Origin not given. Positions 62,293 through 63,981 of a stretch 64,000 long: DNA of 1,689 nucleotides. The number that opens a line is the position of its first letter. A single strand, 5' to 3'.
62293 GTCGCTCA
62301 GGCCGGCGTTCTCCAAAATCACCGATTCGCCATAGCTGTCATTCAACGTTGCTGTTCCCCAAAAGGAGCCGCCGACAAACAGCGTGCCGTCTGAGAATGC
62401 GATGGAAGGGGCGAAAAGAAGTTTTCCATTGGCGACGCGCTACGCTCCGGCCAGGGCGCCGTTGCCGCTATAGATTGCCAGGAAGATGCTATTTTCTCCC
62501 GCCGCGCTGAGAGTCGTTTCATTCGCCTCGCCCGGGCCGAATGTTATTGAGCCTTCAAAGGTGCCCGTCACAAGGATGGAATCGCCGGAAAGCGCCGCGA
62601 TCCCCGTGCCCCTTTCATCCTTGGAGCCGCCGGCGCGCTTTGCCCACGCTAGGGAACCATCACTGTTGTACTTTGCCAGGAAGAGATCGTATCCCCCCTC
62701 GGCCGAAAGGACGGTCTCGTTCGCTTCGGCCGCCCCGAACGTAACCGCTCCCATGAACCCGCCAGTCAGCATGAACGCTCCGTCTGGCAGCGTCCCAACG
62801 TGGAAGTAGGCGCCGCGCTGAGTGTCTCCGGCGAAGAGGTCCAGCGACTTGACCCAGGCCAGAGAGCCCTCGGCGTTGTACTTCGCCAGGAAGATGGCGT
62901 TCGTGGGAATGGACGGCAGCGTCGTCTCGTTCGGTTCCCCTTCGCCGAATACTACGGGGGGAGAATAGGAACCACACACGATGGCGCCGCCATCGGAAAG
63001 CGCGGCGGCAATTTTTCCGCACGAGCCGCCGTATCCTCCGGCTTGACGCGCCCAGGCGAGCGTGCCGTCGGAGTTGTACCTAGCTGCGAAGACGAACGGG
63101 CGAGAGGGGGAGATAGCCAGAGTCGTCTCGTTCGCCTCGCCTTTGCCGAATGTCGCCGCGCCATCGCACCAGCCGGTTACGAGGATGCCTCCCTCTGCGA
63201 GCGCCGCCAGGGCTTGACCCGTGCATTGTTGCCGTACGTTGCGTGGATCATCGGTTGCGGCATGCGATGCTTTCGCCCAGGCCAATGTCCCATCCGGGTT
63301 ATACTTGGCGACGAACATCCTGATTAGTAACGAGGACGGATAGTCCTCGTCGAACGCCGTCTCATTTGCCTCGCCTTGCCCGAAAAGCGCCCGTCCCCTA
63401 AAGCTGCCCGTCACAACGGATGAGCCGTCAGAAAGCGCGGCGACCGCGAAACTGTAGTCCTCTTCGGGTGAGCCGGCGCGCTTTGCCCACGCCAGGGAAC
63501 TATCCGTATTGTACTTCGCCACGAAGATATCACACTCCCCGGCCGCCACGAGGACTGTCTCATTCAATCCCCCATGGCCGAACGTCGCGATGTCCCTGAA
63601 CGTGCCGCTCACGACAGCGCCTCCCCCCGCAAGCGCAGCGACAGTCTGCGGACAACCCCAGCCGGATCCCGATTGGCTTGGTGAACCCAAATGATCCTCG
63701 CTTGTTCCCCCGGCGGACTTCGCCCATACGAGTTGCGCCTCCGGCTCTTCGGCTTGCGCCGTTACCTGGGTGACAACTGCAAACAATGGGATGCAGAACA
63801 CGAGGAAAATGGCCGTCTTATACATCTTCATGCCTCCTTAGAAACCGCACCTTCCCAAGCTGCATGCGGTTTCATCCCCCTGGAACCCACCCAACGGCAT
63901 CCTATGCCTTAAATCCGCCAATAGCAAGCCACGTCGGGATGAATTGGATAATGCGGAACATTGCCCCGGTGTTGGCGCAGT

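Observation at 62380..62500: Single in-frame TAG splitting an otherwise continuous SBBP beta-propeller/KNH gene (61663-63831, minus strand)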

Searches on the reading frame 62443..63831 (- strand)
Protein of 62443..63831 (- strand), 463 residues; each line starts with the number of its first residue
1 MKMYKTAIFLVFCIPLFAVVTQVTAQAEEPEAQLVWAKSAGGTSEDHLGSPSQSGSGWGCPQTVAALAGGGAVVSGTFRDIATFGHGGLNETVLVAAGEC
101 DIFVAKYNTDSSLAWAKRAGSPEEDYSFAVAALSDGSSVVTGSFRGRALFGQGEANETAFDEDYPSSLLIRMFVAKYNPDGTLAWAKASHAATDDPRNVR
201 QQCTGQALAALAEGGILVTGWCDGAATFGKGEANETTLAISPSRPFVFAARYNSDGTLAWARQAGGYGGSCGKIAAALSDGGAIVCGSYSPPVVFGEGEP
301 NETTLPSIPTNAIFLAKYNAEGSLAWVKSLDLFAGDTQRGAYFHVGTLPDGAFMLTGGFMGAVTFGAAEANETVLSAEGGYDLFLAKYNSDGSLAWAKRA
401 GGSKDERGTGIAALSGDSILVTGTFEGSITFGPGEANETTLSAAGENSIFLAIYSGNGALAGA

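Call 6: search_protein_families(library=pfam, proteins=[window:62443-63831:-], max_evalue=1)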
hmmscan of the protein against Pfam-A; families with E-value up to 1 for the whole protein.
window:62443-63831:- (463 aa): 3 families
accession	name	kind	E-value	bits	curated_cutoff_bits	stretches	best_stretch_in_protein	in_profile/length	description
PF17164.10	DUF5122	-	3.1e-06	27.8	27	1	377-394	15-32/36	Domain of unknown function (DUF5122) beta-propeller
PF17277.7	DUF5342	-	8.6e-05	23.3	25.9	0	173-195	30-52/69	Family of unknown function (DUF5342)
PF03775.22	MinC_C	-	0.17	12.3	33.2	0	211-239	31-59/102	Septum formation inhibitor MinC, C-terminal domain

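Call 10: find_encoding_contigs(protein=window:62443-63831:-, flank=10000)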
Protein window:62443-63831:- (463 aa): 1 contig read that carries it; 1 place shown.
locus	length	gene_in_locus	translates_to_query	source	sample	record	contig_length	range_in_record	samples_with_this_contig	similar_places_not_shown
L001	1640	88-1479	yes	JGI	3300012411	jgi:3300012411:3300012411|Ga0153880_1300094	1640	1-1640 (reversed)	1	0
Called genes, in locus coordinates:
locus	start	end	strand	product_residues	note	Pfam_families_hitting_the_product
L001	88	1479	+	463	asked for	PF17164:DUF5122 (faint)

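Call 50: predict_structure(alignment_id=A2)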
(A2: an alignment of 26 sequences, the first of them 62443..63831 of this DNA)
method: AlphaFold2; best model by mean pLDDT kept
length: 463 residues; sequences in the alignment: 26
mean_pLDDT: 82.7   pTM: 0.83
mean pLDDT of the five models: 82.7, 81.7, 81.6, 81.1, 80.8
residues with pLDDT >= 90: 215; 70-90: 161; 50-70: 45; < 50: 42
segments of 3 or more residues with pLDDT < 50: 1-5, 12-28, 45-59
pLDDT, mean of each block of 10 residues (from residue 1): 45 46 46 69 46 44 83 90 88 89 92 91 90 95 92 96 73 96 96 71 90 93 91 91 81 97 73 78 87 87 83 89 93 60 83 89 92 90 92 94 81 86 90 93 87 92 91
secondary structure, 60 per line:
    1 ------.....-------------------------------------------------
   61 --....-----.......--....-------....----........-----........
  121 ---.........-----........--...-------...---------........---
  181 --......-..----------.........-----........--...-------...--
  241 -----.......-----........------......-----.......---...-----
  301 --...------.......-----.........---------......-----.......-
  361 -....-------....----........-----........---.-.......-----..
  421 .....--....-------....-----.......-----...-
elements in order: H7-11 E63-66 E72-78 E81-84 E92-95 E100-107 E113-120 E124-132 E138-145 E148-150 E158-160 E170-177 E183-188 E202-210 E216-223 E226-228 E236-238 E246-252 E258-265 E272-277 E283-289 E293-295 E303-305 E312-318 E324-332 E342-347 E353-359 E362-365 E373-376 E381-388 E394-401 E407-413 E419-425 E428-431 E439-442 E448-454 E460-462
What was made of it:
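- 63754..63831 (-): Predicted Sec signal peptide (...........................|EEP). Low pLDDT in the model (call 50).
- On Delta-60 repeat / DUF5122 beta-propeller (PF17164): All-beta AlphaFold model with pTM 0.83 (call 50).
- The truncated propeller leaves its closing N-terminal strand unpaired (call 50).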

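Call 54: fold_search(model_id=the predicted structure, library=pdb)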
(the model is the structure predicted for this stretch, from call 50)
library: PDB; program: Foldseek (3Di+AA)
matches with E <= 10: 651; with E <= 0.001: 51
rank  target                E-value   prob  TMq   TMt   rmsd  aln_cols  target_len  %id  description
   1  7ron                  1.5e-16  1.00  0.48  0.36   8.6       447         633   17  Crystal structure of the Friedel-Crafts alkylating enzyme CylK from Cylindospermum licheniforme (released 2022-03-23)
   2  7roo                  8.4e-16  1.00  0.55  0.41   7.1       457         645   17  Crystal structure of Friedel-Crafts alkylating enzyme CylK from Cylindospermum licheniforme with bromide (released 2022-03-23)
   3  7fh8                  2.6e-15  1.00  0.58  0.42   6.0       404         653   19  Friedel-Crafts alkylation enzyme CylK mutant H391A (released 2022-02-16)
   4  7fh7                  4.4e-15  1.00  0.58  0.42   5.3       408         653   19  Friedel-Crafts alkylation enzyme CylK mutant Y37F (released 2022-02-16)
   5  7fh6                  6.3e-15  1.00  0.59  0.42   5.1       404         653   20  Friedel-Crafts alkylation enzyme CylK (released 2022-02-16)
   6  1q7f_B                1.6e-06  1.00  0.32  0.49   8.8       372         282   11  Brain Tumor NHL domain (released 2003-10-21)
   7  1q7f_A                2.2e-06  1.00  0.34  0.53   7.7       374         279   10  Brain Tumor NHL domain (released 2003-10-21)
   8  9l35_B                4.1e-06  1.00  0.34  0.48   9.9       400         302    9  Crystal structure of C45G9.5 protein from Caenorhabditis elegans (released 2025-12-17)
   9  9l35_A                5.9e-06  1.00  0.33  0.48  10.1       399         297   10  Crystal structure of C45G9.5 protein from Caenorhabditis elegans (released 2025-12-17)
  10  7dxn_B                3.4e-05  1.00  0.28  0.32  10.2       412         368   10  Plant growth-promoting factor YxaL from Bacillus velezensis (released 2022-01-19)
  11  7mhu_A                5.7e-05  1.00  0.39  0.46  10.6       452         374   12  Sialidase24 apo (released 2022-02-23)
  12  5ex7_A                7.4e-05  1.00  0.33  0.52   8.1       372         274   12  Crystal structure of Brat NHL domain in complex with an 8-nt hunchback mRNA (released 2015-12-09)
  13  8bbe_E                7.8e-05  0.84  0.18  0.10  19.0       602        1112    9  Structure of the IFT-A complex; IFT-A2 module (released 2022-12-21)
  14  2zux_A                1.1e-04  0.95  0.23  0.19  16.6       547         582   12  Crystal structure of rhamnogalacturonan lyase YesW complexed with rhamnose (released 2009-02-03)
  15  8hmc_B                1.1e-04  0.66  0.15  0.09  20.2       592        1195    9  base module state 1 of Tetrahymena IFT-A (released 2023-06-14)
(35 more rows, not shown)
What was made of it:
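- On Delta-60 repeat / DUF5122 beta-propeller (PF17164): Top PDB matches are propellers (call 54).
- Closest known: CylK Friedel-Crafts alkylating enzyme, beta-propeller domain. Same: Best structural match to the predicted propeller (Foldseek E = 1.5e-16, TM 0.48-0.59, call 54).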
